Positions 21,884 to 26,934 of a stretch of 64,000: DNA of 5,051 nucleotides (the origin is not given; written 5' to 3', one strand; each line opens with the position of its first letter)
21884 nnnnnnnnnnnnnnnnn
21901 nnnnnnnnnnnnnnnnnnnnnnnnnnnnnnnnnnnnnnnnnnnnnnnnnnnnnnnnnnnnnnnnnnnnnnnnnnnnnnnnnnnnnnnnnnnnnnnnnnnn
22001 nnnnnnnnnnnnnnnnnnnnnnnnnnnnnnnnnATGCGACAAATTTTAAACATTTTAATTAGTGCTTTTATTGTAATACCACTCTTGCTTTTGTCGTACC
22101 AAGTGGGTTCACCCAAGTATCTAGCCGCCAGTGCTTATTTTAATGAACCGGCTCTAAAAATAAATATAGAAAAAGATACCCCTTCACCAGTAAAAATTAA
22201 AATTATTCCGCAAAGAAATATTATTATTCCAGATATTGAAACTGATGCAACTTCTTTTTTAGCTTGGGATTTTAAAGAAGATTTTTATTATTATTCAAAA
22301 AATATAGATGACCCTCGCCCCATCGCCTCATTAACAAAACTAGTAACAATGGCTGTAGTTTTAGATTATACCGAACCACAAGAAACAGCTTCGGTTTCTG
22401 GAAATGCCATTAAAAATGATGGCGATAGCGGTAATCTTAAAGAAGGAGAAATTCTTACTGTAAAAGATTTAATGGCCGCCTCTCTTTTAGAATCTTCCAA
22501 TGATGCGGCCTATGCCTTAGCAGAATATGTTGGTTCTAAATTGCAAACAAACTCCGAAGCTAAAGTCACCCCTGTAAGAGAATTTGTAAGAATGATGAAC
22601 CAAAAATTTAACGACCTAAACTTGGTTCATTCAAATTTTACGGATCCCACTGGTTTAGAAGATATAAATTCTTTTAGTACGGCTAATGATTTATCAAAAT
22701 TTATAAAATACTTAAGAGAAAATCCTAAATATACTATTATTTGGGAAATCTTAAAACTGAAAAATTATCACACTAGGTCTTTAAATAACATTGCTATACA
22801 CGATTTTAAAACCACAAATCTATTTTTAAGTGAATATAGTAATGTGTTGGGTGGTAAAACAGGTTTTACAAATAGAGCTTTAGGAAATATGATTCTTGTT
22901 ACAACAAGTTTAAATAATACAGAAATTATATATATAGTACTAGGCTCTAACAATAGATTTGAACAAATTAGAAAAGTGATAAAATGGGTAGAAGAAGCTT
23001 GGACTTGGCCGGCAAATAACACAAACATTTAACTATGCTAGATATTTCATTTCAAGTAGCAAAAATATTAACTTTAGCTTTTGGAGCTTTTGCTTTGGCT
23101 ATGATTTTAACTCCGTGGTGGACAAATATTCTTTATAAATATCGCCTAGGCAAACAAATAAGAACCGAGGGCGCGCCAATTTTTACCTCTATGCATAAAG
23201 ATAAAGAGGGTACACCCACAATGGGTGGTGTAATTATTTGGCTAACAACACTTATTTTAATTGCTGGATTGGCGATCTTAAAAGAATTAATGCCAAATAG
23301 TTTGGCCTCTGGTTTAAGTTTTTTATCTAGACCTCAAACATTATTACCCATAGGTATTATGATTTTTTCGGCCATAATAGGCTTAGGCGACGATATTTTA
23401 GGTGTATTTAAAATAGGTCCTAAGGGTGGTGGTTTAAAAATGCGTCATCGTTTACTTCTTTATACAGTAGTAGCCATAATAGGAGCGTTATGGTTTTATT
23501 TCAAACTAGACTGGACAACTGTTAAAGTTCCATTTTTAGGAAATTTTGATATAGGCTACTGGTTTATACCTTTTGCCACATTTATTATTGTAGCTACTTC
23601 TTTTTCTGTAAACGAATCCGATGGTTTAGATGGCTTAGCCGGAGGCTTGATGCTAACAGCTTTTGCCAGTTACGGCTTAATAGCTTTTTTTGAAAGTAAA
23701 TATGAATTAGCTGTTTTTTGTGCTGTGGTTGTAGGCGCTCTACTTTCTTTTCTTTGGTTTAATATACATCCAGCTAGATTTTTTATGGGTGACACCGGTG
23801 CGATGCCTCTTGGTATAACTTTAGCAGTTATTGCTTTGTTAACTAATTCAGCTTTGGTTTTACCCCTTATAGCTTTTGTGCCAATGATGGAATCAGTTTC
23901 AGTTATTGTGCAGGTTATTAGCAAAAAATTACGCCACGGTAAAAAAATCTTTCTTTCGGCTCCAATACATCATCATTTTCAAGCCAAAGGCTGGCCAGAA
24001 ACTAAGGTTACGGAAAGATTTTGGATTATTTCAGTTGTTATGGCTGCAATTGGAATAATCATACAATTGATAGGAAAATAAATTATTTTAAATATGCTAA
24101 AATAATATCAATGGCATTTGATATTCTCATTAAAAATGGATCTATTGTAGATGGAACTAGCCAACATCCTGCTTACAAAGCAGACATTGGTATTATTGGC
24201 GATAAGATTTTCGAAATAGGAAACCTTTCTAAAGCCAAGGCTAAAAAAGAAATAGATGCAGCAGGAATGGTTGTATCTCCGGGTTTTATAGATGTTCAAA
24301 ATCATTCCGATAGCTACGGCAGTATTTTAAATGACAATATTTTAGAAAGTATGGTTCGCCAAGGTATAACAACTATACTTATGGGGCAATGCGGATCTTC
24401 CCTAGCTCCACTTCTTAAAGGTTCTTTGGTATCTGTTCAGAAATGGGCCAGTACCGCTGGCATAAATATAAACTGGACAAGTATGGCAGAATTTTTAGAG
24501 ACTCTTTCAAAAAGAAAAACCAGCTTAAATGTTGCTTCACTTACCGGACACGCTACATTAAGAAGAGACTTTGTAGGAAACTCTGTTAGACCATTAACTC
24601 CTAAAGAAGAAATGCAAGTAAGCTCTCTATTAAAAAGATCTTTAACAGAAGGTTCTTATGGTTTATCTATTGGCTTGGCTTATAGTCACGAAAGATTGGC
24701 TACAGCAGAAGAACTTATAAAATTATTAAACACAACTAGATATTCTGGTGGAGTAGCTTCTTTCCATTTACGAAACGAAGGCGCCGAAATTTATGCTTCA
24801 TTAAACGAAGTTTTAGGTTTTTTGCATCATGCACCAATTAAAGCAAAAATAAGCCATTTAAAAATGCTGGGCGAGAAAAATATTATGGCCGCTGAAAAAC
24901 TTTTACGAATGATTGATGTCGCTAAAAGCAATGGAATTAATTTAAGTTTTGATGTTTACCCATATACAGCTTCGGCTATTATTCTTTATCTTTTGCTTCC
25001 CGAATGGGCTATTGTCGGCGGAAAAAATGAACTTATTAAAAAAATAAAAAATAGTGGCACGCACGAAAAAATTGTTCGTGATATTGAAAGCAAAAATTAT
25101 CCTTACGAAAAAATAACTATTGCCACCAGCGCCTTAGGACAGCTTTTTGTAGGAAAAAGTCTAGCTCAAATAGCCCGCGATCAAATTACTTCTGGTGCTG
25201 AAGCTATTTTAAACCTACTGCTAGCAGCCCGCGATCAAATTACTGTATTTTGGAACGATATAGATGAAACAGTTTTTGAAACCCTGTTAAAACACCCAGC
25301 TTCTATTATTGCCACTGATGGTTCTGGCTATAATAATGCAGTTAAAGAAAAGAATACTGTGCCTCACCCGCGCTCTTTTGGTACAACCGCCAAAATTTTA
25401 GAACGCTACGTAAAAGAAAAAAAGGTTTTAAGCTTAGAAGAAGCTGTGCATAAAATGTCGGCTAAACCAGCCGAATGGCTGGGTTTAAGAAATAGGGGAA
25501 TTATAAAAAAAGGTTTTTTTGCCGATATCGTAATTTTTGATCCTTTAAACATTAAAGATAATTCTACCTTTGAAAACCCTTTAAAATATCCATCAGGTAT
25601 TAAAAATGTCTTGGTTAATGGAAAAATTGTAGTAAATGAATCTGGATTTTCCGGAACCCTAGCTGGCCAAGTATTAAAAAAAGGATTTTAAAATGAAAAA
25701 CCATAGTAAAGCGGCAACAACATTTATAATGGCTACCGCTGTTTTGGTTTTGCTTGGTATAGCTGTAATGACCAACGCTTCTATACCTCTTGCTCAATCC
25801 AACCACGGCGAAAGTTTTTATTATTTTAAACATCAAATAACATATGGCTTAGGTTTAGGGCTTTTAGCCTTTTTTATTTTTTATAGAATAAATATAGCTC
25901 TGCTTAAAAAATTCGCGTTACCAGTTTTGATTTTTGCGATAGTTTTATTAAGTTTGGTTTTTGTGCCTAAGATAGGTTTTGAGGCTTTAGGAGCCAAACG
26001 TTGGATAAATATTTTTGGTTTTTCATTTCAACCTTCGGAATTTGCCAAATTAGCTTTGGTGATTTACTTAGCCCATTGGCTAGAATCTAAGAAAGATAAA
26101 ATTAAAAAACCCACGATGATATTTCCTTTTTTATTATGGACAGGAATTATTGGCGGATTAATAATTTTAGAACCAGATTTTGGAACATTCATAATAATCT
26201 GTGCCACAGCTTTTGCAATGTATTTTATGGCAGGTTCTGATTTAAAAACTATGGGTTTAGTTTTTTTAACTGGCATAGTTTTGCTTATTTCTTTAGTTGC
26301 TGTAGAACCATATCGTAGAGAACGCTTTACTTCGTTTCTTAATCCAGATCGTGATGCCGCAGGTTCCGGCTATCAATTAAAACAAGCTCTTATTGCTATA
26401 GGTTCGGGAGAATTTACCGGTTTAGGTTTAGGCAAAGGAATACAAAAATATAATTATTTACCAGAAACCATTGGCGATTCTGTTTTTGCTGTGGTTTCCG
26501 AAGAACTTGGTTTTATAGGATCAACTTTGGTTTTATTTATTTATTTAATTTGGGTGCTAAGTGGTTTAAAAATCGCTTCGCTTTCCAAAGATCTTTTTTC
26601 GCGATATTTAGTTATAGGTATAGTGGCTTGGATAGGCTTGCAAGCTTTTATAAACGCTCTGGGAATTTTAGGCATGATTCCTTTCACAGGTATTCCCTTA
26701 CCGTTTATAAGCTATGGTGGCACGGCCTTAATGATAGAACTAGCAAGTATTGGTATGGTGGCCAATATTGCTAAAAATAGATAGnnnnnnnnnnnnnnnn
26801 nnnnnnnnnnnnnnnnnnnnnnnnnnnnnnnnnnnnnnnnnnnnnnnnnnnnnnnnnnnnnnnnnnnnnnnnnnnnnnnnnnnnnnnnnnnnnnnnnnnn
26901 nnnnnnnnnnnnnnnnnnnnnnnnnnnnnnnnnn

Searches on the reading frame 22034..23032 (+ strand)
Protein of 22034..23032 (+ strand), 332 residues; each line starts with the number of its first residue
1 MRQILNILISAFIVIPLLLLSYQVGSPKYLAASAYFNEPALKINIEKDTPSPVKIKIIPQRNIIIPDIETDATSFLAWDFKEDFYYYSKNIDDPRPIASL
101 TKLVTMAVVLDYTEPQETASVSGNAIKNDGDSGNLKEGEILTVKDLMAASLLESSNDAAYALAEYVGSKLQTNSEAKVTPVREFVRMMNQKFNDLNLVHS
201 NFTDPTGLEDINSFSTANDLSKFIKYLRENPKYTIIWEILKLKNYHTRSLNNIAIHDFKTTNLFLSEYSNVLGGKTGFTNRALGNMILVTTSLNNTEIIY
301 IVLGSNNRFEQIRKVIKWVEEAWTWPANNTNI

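Call 5: search_protein_families(library=pfam, proteins=[window:22034-23032:+], max_evalue=0.01)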
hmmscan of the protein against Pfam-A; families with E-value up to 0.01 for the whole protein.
window:22034-23032:+ (332 aa): 2 families
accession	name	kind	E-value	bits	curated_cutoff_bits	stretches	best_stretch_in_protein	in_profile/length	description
PF00768.25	Peptidase_S11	-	1.9e-36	126.2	27.6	1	69-306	9-238/239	D-alanyl-D-alanine carboxypeptidase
PF13354.11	Beta-lactamase2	-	9.7e-09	35.3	22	1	77-303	4-213/214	Beta-lactamase enzyme family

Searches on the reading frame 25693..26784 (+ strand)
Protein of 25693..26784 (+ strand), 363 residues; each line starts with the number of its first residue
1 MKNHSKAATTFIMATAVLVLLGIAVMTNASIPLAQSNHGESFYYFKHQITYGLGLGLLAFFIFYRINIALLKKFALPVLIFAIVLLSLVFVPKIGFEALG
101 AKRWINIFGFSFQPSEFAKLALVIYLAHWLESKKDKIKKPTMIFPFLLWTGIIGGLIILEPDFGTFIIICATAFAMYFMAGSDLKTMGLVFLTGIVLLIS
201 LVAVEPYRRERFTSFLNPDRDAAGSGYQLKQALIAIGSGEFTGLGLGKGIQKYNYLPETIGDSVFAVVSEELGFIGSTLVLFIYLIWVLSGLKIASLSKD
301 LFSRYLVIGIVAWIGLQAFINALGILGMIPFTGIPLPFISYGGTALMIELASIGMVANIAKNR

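Call 5: search_protein_families(library=pfam, proteins=[window:25693-26784:+], max_evalue=0.01)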
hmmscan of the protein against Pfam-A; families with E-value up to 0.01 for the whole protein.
window:25693-26784:+ (363 aa): 1 family
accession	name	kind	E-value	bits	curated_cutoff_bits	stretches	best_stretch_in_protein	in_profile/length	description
PF01098.24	FTSW_RODA_SPOVE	-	4.1e-98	329.1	26.4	1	11-362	4-353/356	Cell cycle protein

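Call 19: find_related_loci(query=window:25693-26781:+, collection=genome_contigs, flank=8000)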
Query window:25693-26781:+ (363 aa) in genome_contigs; peptide patterns used: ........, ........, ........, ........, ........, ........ (x = any residue, [..] = any of these).
370 stretches matched a pattern; 297 encode a relative of the query (tblastn E <= 1e-3); the best 80 are kept; 80 distinct loci.
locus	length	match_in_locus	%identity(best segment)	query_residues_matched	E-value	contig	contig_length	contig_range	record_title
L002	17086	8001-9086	86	1-362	0e+0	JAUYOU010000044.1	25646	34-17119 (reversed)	MAG: bacterium isolate C4_maxbin.104 C4_k141_132804, whole genome shotgun sequence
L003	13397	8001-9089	85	1-363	0e+0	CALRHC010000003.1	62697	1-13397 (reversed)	MAG: Candidatus Yanofskybacteria bacterium isolate MaH-09apr19-142 genome assembly, contig: MaH-09apr19-C838, whole geno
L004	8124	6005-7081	69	5-363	8e-160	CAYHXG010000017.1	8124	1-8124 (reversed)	MAG TPA_asm: uncultured Candidatus Saccharibacteria bacterium isolate ERP119705_co17_271 genome assembly, contig: NODE_1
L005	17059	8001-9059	69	11-363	2e-154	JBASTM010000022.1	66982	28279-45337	MAG: Minisyncoccia bacterium isolate MFD03232_ilm_asm_bin42 k127_128975, whole genome shotgun sequence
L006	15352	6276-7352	65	5-363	1e-143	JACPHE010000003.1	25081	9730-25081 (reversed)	MAG: Parcubacteria group bacterium isolate NC_groundwater_406_Ag_B-0.1um_45_11 GD18-4_B1_scaffold_137042, whole genome s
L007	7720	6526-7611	51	1-362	4e-105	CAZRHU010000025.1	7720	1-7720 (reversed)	MAG TPA_asm: uncultured Candidatus Saccharibacteria bacterium isolate binchicken_co17_436 genome assembly, contig: NODE_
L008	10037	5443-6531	44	2-362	4e-90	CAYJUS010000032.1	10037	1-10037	MAG TPA_asm: uncultured Candidatus Saccharibacteria bacterium isolate ERP125453_co1_267 genome assembly, contig: NODE_78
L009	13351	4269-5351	45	5-361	4e-90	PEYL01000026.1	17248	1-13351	MAG: Candidatus Portnoybacteria bacterium CG08_land_8_20_14_0_20_40_83 CG08_land_8_20_14_0.20_scaffold_4676_c, whole gen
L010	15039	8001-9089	44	2-361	1e-88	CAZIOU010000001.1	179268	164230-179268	MAG TPA_asm: uncultured Gammaproteobacteria bacterium isolate SRP286056_co1_85 genome assembly, contig: NODE_43_length_1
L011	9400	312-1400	43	2-361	1e-87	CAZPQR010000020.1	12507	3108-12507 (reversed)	MAG TPA_asm: uncultured Gammaproteobacteria bacterium isolate SRP189682_co1_236 genome assembly, contig: NODE_11195_leng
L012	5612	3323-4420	44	1-362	3e-87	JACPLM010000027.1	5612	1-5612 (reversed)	MAG: Candidatus Nealsonbacteria bacterium isolate NC_groundwater_521_Ag_S-0.1um_41_10 S35_SO-1_scaffold_87531, whole gen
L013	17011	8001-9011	47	28-363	3e-84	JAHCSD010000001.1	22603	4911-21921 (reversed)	MAG: Patescibacteria group bacterium isolate Bin_050 NODE_3_length_22603_cov_25.043594, whole genome shotgun sequence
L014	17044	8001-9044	45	15-361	6e-84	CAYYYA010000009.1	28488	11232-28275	MAG TPA_asm: uncultured Gammaproteobacteria bacterium isolate SRP298887_co1_32 genome assembly, contig: NODE_1359_length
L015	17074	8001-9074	45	5-362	4e-83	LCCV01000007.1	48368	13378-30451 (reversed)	MAG: Parcubacteria group bacterium GW2011_GWA2_42_14 UV01_C0007, whole genome shotgun sequence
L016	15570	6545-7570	43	21-361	2e-82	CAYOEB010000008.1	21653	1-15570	MAG TPA_asm: uncultured Candidatus Saccharibacteria bacterium isolate SRP135725_co1_76 genome assembly, contig: NODE_298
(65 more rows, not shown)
